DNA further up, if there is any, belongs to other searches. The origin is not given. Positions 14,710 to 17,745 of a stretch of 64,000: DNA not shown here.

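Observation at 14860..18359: Self-contained lipid re-acylation machine: alpha/beta hydrolase translationally coupled (ATGA) to an AMP-binding–ACP–PlsC tri-domain protein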

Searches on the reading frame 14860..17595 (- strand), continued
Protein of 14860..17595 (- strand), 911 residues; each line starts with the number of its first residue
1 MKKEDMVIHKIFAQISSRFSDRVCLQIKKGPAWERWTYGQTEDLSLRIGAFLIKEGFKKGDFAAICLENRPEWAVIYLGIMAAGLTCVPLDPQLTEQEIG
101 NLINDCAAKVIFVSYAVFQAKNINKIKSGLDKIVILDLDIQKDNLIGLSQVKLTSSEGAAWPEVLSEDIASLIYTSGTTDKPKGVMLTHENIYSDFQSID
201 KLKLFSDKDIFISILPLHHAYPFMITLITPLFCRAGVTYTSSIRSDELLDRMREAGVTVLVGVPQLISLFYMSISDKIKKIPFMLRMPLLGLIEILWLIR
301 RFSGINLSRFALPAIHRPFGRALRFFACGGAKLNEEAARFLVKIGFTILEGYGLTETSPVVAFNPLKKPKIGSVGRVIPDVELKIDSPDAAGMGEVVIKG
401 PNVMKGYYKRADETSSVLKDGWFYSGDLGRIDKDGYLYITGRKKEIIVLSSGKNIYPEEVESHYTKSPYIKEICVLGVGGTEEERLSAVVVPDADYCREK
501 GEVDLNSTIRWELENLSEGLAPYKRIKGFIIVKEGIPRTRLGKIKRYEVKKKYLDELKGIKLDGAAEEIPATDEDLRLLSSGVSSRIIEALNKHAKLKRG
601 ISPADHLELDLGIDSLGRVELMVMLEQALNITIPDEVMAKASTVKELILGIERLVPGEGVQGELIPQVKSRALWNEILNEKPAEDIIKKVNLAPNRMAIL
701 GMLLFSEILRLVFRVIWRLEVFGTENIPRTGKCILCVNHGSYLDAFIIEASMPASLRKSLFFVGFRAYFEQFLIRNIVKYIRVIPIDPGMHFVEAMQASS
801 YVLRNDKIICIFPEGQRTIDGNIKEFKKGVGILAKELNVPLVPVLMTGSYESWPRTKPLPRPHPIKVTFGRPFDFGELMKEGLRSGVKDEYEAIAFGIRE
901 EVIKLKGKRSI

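Call 9: find_homologous_proteins(query=window:14860-17595:-, max_evalue=1e-10)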
Query window:14860-17595:- (911 aa): 7921 proteins with E <= 1e-10 among 8000 candidates; the best 120 are listed.
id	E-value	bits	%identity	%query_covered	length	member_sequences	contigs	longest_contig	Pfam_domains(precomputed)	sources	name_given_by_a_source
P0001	0.0e+0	2049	100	100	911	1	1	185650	PF00550.32,PF00501.35,PF23562.3,PF13193.13,PF01553.27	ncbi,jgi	ncbi:MAG: AMP-binding protein [Candidatus Omnitrophota bacterium]|jgi:long-chain acyl-CoA synthetase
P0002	0.0e+0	1859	90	100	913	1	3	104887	PF00550.32,PF00501.35,PF23562.3,PF13193.13,PF01553.27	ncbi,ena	-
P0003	0.0e+0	1811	87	100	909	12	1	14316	PF00550.32,PF00501.35,PF23562.3,PF13193.13,PF01553.27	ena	-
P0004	0.0e+0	1742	84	99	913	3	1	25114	PF00550.32,PF00501.35,PF23562.3,PF13193.13,PF01553.27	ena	-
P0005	0.0e+0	1742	84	99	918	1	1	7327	PF00550.32,PF00501.35,PF23562.3,PF13193.13,PF01553.27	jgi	jgi:long-chain acyl-CoA synthetase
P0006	0.0e+0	1727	84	99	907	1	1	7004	PF00550.32,PF00501.35,PF23562.3,PF13193.13,PF01553.27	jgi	jgi:long-chain acyl-CoA synthetase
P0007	0.0e+0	1724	84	99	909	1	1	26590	PF00550.32,PF00501.35,PF13193.13,PF01553.27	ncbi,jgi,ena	ncbi:MAG: AMP-binding protein [Candidatus Omnitrophota bacterium]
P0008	0.0e+0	1722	83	99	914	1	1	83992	PF00550.32,PF00501.35,PF23562.3,PF13193.13,PF01553.27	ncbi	ncbi:MAG: AMP-binding protein [Candidatus Omnitrophota bacterium]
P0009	0.0e+0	1720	83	100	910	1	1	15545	PF00550.32,PF00501.35,PF23562.3,PF13193.13,PF01553.27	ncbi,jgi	jgi:long-chain acyl-CoA synthetase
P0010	0.0e+0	1717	83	100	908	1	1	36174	PF00550.32,PF00501.35,PF23562.3,PF13193.13,PF01553.27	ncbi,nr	ncbi:MAG: AMP-binding protein [Candidatus Omnitrophica bacterium]|nr:AMP-binding protein [Candidatus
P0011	0.0e+0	1715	83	99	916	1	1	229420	PF00550.32,PF00501.35,PF23562.3,PF13193.13,PF01553.27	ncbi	-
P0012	0.0e+0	1709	82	99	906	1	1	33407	PF00550.32,PF00501.35,PF23562.3,PF13193.13,PF01553.27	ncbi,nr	ncbi:MAG: AMP-binding protein [Candidatus Omnitrophica bacterium]|nr:AMP-binding protein [Candidatus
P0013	0.0e+0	1705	82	99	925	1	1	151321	PF00550.32,PF00501.35,PF23562.3,PF13193.13,PF01553.27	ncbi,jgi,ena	ncbi:MAG: AMP-binding protein [Candidatus Omnitrophota bacterium]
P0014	0.0e+0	1705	83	99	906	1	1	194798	PF00550.32,PF00501.35,PF23562.3,PF13193.13,PF01553.27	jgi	-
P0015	0.0e+0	1698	82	99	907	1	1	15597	PF00550.32,PF00501.35,PF23562.3,PF13193.13,PF01553.27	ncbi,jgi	ncbi:MAG: AMP-binding protein [Candidatus Omnitrophota bacterium]|jgi:long-chain acyl-CoA synthetase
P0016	0.0e+0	1696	82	100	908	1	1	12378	PF00501.35,PF23562.3,PF13193.13,PF01553.27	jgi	-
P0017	0.0e+0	1695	82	100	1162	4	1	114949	PF02129.25,PF00550.32,PF12697.14,PF00501.35,PF23562.3,PF13193.13,PF00561.27,PF01553.27,PF12146.16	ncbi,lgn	-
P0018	0.0e+0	1693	82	99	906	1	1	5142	PF00550.32,PF00501.35,PF23562.3,PF13193.13,PF01553.27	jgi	jgi:long-chain acyl-CoA synthetase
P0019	0.0e+0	1687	82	99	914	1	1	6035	PF00550.32,PF00501.35,PF23562.3,PF13193.13,PF01553.27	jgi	jgi:long-chain acyl-CoA synthetase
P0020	0.0e+0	1683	81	100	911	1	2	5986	PF00550.32,PF00501.35,PF23562.3,PF13193.13,PF01553.27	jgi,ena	-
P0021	0.0e+0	1679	81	100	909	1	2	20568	PF00550.32,PF00501.35,PF23562.3,PF13193.13,PF01553.27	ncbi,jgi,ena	jgi:long-chain acyl-CoA synthetase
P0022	0.0e+0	1679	81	99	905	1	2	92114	PF00550.32,PF00501.35,PF23562.3,PF13193.13,PF01553.27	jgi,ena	-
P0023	0.0e+0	1678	81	99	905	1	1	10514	PF00550.32,PF00501.35,PF23562.3,PF13193.13,PF01553.27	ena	-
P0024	0.0e+0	1678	81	99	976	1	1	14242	PF00550.32,PF00501.35,PF23562.3,PF13193.13,PF01553.27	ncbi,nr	ncbi:MAG: AMP-binding protein, partial [Candidatus Omnitrophica bacterium]|nr:AMP-binding protein [C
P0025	0.0e+0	1676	81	99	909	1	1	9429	PF00501.35,PF23562.3,PF13193.13,PF01553.27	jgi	-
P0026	0.0e+0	1675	80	99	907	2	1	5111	PF00550.32,PF00501.35,PF23562.3,PF13193.13,PF01553.27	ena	-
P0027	0.0e+0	1672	81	99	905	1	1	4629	PF00550.32,PF00501.35,PF23562.3,PF13193.13,PF01553.27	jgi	-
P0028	0.0e+0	1672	81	100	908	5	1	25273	PF00550.32,PF00501.35,PF23562.3,PF13193.13,PF01553.27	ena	-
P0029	0.0e+0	1668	80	100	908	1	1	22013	PF00550.32,PF00501.35,PF23562.3,PF13193.13,PF01553.27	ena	-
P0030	0.0e+0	1667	81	99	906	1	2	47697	PF00550.32,PF00501.35,PF23562.3,PF13193.13,PF01553.27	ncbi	-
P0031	0.0e+0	1667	80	100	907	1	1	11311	PF00550.32,PF00501.35,PF23562.3,PF13193.13,PF01553.27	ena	-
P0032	0.0e+0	1661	79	100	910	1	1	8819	PF00550.32,PF00501.35,PF23562.3,PF13193.13,PF01553.27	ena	-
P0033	0.0e+0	1660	80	100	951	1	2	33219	PF00550.32,PF00501.35,PF23562.3,PF13193.13,PF01553.27,PF11154.14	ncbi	ncbi:MAG: AMP-binding protein [Candidatus Omnitrophota bacterium]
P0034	0.0e+0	1660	80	99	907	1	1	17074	PF00550.32,PF00501.35,PF23562.3,PF13193.13,PF01553.27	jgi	-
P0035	0.0e+0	1659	79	100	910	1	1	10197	PF00550.32,PF00501.35,PF23562.3,PF13193.13,PF01553.27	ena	-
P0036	0.0e+0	1659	81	99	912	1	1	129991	PF00550.32,PF00501.35,PF23562.3,PF13193.13,PF01553.27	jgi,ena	-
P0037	0.0e+0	1654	80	99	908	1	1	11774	PF00550.32,PF00501.35,PF23562.3,PF13193.13,PF01553.27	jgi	jgi:long-chain acyl-CoA synthetase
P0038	0.0e+0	1648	79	99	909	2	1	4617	PF00550.32,PF00501.35,PF23562.3,PF13193.13,PF01553.27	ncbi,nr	ncbi:MAG: AMP-binding protein [Candidatus Omnitrophica bacterium]|nr:AMP-binding protein [Candidatus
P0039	0.0e+0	1646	79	99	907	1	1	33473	PF00550.32,PF00501.35,PF23562.3,PF13193.13,PF01553.27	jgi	jgi:long-chain acyl-CoA synthetase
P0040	0.0e+0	1640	79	99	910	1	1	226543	PF00550.32,PF00501.35,PF23562.3,PF13193.13,PF01553.27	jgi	jgi:long-chain acyl-CoA synthetase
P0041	0.0e+0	1639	78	99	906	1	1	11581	PF00550.32,PF00501.35,PF23562.3,PF13193.13,PF01553.27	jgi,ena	-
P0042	0.0e+0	1636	78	99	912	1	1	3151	PF00550.32,PF00501.35,PF23562.3,PF13193.13,PF01553.27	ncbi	-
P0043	0.0e+0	1633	78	99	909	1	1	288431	PF00550.32,PF00501.35,PF23562.3,PF13193.13,PF01553.27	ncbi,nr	ncbi:MAG: AMP-binding protein [Candidatus Omnitrophota bacterium]|nr:AMP-binding protein [Candidatus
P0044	0.0e+0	1626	79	99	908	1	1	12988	PF00550.32,PF00501.35,PF23562.3,PF13193.13,PF01553.27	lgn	-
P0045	0.0e+0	1624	79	99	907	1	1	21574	PF00550.32,PF00501.35,PF23562.3,PF13193.13,PF01553.27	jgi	jgi:long-chain acyl-CoA synthetase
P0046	0.0e+0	1623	78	99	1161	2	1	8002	PF02129.25,PF00550.32,PF12697.14,PF00501.35,PF23562.3,PF13193.13,PF00561.27,PF01553.27,PF12146.16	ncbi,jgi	ncbi:MAG: alpha/beta fold hydrolase [Candidatus Omnitrophota bacterium]|jgi:long-chain acyl-CoA synt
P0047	0.0e+0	1623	78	99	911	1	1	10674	PF00550.32,PF00501.35,PF23562.3,PF13193.13,PF01553.27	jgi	jgi:long-chain acyl-CoA synthetase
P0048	0.0e+0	1619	80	97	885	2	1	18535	PF00550.32,PF00501.35,PF23562.3,PF13193.13,PF01553.27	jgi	jgi:long-chain acyl-CoA synthetase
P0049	0.0e+0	1613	78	99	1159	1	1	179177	PF02129.25,PF00550.32,PF12697.14,PF00501.35,PF23562.3,PF13193.13,PF00561.27,PF01553.27,PF12146.16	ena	-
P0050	0.0e+0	1599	79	97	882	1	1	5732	PF00550.32,PF00501.35,PF23562.3,PF13193.13,PF01553.27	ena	-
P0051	0.0e+0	1593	76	99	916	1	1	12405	PF00550.32,PF00501.35,PF23562.3,PF13193.13,PF01553.27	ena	-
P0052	0.0e+0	1585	76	99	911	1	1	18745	PF00550.32,PF00501.35,PF23562.3,PF13193.13,PF01553.27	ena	-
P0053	0.0e+0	1583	77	99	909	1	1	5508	PF00550.32,PF00501.35,PF23562.3,PF13193.13,PF01553.27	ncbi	-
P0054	0.0e+0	1582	80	96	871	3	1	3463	PF00550.32,PF00501.35,PF23562.3,PF13193.13,PF01553.27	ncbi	ncbi:MAG: AMP-binding protein, partial [Candidatus Omnitrophota bacterium]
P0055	0.0e+0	1581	75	99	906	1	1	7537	PF00550.32,PF00501.35,PF23562.3,PF13193.13,PF01553.27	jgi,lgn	jgi:long-chain acyl-CoA synthetase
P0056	0.0e+0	1577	76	100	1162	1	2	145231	PF02129.25,PF03959.20,PF00550.32,PF12697.14,PF00501.35,PF23562.3,PF13193.13,PF00561.27,PF01553.27,PF12146.16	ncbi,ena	-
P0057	0.0e+0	1569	75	100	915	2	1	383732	PF00550.32,PF00501.35,PF23562.3,PF13193.13,PF01553.27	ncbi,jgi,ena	-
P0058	0.0e+0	1561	79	95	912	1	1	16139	PF00550.32,PF00501.35,PF23562.3,PF13193.13,PF01553.27,PF11154.14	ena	-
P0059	0.0e+0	1557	75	99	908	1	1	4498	PF00550.32,PF00501.35,PF23562.3,PF13193.13,PF01553.27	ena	-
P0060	0.0e+0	1557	76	99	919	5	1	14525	PF00550.32,PF00501.35,PF23562.3,PF13193.13,PF01553.27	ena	-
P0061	0.0e+0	1550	75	99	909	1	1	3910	PF00550.32,PF00501.35,PF23562.3,PF13193.13,PF01553.27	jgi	jgi:long-chain acyl-CoA synthetase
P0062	0.0e+0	1542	74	99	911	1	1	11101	PF00550.32,PF00501.35,PF23562.3,PF13193.13,PF01553.27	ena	-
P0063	0.0e+0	1540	75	99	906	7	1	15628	PF00550.32,PF00501.35,PF23562.3,PF13193.13,PF01553.27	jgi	jgi:long-chain acyl-CoA synthetase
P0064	0.0e+0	1536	75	99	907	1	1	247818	PF00550.32,PF00501.35,PF23562.3,PF13193.13,PF01553.27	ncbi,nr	ncbi:MAG: AMP-binding protein [Candidatus Omnitrophica bacterium]|nr:AMP-binding protein [Candidatus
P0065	0.0e+0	1527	82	91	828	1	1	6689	PF00550.32,PF00501.35,PF23562.3,PF13193.13,PF01553.27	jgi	jgi:long-chain acyl-CoA synthetase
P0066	0.0e+0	1517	74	100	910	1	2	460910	PF00550.32,PF00501.35,PF23562.3,PF13193.13,PF01553.27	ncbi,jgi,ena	-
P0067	0.0e+0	1516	72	99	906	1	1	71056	PF00550.32,PF00501.35,PF23562.3,PF13193.13,PF01553.27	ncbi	ncbi:MAG: AMP-binding protein [Candidatus Omnitrophota bacterium]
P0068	0.0e+0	1516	73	99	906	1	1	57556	PF00550.32,PF00501.35,PF23562.3,PF13193.13,PF01553.27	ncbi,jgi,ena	ncbi:MAG: AMP-binding protein [Candidatus Omnitrophota bacterium]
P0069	0.0e+0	1514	73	99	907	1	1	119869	PF00550.32,PF00501.35,PF23562.3,PF13193.13,PF01553.27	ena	-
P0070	0.0e+0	1505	73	99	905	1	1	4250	PF00550.32,PF00501.35,PF23562.3,PF13193.13,PF01553.27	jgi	jgi:long-chain acyl-CoA synthetase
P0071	0.0e+0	1495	73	99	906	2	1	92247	PF00550.32,PF00501.35,PF23562.3,PF13193.13,PF01553.27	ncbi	ncbi:MAG: AMP-binding protein [Candidatus Omnitrophota bacterium]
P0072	0.0e+0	1492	72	100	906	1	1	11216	PF00501.35,PF23562.3,PF13193.13,PF01553.27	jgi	jgi:long-chain acyl-CoA synthetase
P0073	0.0e+0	1491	72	99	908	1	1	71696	PF00550.32,PF00501.35,PF23562.3,PF13193.13,PF01553.27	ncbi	-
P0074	0.0e+0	1481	72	99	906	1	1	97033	PF00550.32,PF00501.35,PF23562.3,PF13193.13,PF01553.27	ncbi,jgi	jgi:long-chain acyl-CoA synthetase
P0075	0.0e+0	1479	72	99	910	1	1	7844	PF00550.32,PF00501.35,PF23562.3,PF13193.13,PF01553.27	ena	-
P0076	0.0e+0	1472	71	99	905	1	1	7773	PF00550.32,PF00501.35,PF23562.3,PF13193.13,PF01553.27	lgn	-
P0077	0.0e+0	1470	72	99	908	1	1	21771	PF00550.32,PF00501.35,PF23562.3,PF01553.27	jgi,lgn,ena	-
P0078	0.0e+0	1469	71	99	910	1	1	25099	PF00550.32,PF00501.35,PF23562.3,PF13193.13,PF01553.27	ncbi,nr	ncbi:MAG: AMP-binding protein [Candidatus Omnitrophica bacterium]|nr:AMP-binding protein [Candidatus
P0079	0.0e+0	1465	71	99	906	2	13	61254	PF00550.32,PF00501.35,PF23562.3,PF13193.13,PF01553.27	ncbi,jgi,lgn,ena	-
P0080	0.0e+0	1461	69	99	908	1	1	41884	PF00550.32,PF00501.35,PF23562.3,PF13193.13,PF01553.27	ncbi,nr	ncbi:MAG: AMP-binding protein [Candidatus Omnitrophica bacterium]|nr:AMP-binding protein [Candidatus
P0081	0.0e+0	1413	68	100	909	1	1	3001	PF00501.35,PF23562.3,PF13193.13,PF01553.27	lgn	-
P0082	0.0e+0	1396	80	85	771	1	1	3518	PF00550.32,PF00501.35,PF23562.3,PF13193.13,PF01553.27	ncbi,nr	ncbi:MAG: AMP-binding protein, partial [Candidatus Omnitrophica bacterium]|nr:AMP-binding protein [C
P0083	0.0e+0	1284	61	99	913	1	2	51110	PF00550.32,PF00501.35,PF23562.3,PF01553.27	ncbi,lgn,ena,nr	ncbi:MAG: AMP-binding protein [Candidatus Omnitrophica bacterium]|nr:AMP-binding protein [Candidatus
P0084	0.0e+0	1265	62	99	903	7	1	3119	PF00550.32,PF00501.35,PF01553.27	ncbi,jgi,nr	ncbi:MAG: AMP-binding protein [Candidatus Omnitrophica bacterium]|nr:AMP-binding protein [Candidatus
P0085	0.0e+0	1249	80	75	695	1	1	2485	PF00550.32,PF00501.35,PF23562.3,PF13193.13,PF01553.27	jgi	jgi:long-chain acyl-CoA synthetase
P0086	0.0e+0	1241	62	99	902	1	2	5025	PF00550.32,PF00501.35,PF01553.27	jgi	jgi:long-chain acyl-CoA synthetase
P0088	0.0e+0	1196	61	96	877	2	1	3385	PF00550.32,PF00501.35,PF01553.27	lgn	-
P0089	0.0e+0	1193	81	72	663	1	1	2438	PF00550.32,PF00501.35,PF23562.3,PF13193.13,PF01553.27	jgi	jgi:long-chain acyl-CoA synthetase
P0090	0.0e+0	1187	59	100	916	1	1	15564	PF00550.32,PF00501.35,PF01553.27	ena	-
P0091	0.0e+0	1172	59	100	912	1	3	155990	PF00550.32,PF00501.35,PF23562.3,PF01553.27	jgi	jgi:long-chain acyl-CoA synthetase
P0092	0.0e+0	1170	59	98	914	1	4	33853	PF00550.32,PF00501.35,PF01553.27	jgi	-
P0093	0.0e+0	1163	58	99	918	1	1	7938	PF00550.32,PF00501.35,PF01553.27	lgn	-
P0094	0.0e+0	1162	57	99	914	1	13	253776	PF00550.32,PF00501.35,PF01553.27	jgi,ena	-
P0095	0.0e+0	1160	57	100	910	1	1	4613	PF00550.32,PF00501.35,PF23562.3,PF01553.27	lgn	-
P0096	0.0e+0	1154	57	100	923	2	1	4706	PF00501.35,PF01553.27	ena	-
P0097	0.0e+0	1154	57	100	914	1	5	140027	PF00550.32,PF00501.35,PF23562.3,PF01553.27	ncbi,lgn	-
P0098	0.0e+0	1154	57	99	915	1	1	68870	PF00550.32,PF00501.35,PF01553.27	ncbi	-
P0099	0.0e+0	1151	57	100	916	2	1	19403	PF00550.32,PF00501.35,PF23562.3,PF01553.27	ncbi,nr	ncbi:MAG: AMP-binding protein [Omnitrophica bacterium]|nr:AMP-binding protein [Candidatus Omnitropho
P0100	0.0e+0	1150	58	98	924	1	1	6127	PF00550.32,PF00501.35,PF01553.27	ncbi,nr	ncbi:MAG: AMP-binding protein [Candidatus Omnitrophica bacterium]|nr:AMP-binding protein [Candidatus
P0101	0.0e+0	1150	58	98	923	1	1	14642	PF00550.32,PF00501.35,PF01553.27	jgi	-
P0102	0.0e+0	1144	57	100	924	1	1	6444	PF00550.32,PF00501.35,PF01553.27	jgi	-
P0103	0.0e+0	1138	57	98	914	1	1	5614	PF00550.32,PF00501.35,PF01553.27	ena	-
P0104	0.0e+0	1117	56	98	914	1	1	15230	PF00550.32,PF00501.35,PF01553.27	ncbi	-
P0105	0.0e+0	1116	57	98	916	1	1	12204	PF00550.32,PF00501.35,PF01553.27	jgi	-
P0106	0.0e+0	1114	56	99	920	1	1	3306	PF00501.35,PF23562.3,PF01553.27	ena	-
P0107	0.0e+0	1110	62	82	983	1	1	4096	PF00550.32,PF00501.35,PF23562.3,PF01553.27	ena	-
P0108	0.0e+0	1108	56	100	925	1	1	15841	PF00550.32,PF00501.35,PF23562.3,PF01553.27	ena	-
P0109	0.0e+0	1105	56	99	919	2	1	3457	PF00550.32,PF00501.35,PF01553.27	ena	-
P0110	0.0e+0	1099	74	72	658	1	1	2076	PF00550.32,PF00501.35,PF23562.3,PF13193.13,PF01553.27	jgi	jgi:long-chain acyl-CoA synthetase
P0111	0.0e+0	1099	56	97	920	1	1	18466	PF00550.32,PF00501.35,PF01553.27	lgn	-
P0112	0.0e+0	1061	58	91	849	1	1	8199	PF00550.32,PF00501.35,PF01553.27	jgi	-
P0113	0.0e+0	1060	55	99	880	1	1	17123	PF00550.32,PF00501.35,PF23562.3,PF01553.27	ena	-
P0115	0.0e+0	1046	53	100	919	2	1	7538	PF00550.32,PF00501.35,PF23562.3,PF01553.27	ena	-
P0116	0.0e+0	1038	74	68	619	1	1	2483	PF00550.32,PF00501.35,PF23562.3,PF13193.13,PF01553.27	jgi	jgi:long-chain acyl-CoA synthetase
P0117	0.0e+0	1030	53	98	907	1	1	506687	PF00550.32,PF00501.35,PF01553.27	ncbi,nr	ncbi:MAG: AMP-binding protein [PVC group bacterium]|nr:AMP-binding protein [PVC group bacterium]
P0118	0.0e+0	1023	56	91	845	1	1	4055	PF00550.32,PF00501.35,PF23562.3,PF01553.27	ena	-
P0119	0.0e+0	1017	52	98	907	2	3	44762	PF00550.32,PF00501.35,PF01553.27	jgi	jgi:long-chain acyl-CoA synthetase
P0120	0.0e+0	1013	53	99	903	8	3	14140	PF00550.32,PF00501.35,PF23562.3,PF13193.13,PF01553.27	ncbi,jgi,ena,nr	ncbi:MAG: AMP-binding protein [Candidatus Omnitrophica bacterium]|nr:AMP-binding protein [Candidatus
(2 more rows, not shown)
